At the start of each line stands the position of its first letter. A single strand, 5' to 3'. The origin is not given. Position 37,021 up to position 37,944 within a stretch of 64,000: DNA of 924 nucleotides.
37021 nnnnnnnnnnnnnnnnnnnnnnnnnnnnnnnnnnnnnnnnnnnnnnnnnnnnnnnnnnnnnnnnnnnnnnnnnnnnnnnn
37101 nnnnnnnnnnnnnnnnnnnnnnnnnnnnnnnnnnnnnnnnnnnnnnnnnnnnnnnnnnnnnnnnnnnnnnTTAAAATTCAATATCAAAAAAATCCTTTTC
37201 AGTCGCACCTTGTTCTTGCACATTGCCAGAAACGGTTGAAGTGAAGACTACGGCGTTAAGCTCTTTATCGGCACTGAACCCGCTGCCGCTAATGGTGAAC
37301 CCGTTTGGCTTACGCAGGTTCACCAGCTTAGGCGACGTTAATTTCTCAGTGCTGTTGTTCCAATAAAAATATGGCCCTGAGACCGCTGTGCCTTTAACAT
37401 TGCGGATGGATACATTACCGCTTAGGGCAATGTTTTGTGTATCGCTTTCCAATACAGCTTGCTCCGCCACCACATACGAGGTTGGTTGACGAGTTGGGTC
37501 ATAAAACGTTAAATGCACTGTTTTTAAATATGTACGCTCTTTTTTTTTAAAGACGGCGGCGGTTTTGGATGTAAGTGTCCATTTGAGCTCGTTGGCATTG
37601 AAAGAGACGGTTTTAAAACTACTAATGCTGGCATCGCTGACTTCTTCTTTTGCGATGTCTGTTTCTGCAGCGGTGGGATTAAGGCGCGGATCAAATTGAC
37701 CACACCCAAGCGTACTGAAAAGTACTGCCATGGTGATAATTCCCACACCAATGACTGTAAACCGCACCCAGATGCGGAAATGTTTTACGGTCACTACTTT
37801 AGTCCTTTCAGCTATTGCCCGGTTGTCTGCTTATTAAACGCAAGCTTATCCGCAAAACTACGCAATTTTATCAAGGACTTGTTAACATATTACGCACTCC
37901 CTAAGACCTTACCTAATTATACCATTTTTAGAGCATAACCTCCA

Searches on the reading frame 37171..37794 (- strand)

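Call 50: search_protein_families(library=pfam, max_evalue=0.001, proteins=[window:37171-37794:-])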
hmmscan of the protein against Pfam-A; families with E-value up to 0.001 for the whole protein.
window:37171-37794:- (207 aa): 2 families
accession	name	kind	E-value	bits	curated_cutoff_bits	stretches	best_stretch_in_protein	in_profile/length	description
PF06835.18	LptC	-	5.2e-20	72.2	21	1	26-191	7-173/175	Lipopolysaccharide-assembly, LptC-related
PF05981.17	CreA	-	0.00088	19.7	25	0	49-121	49-121/131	CreA protein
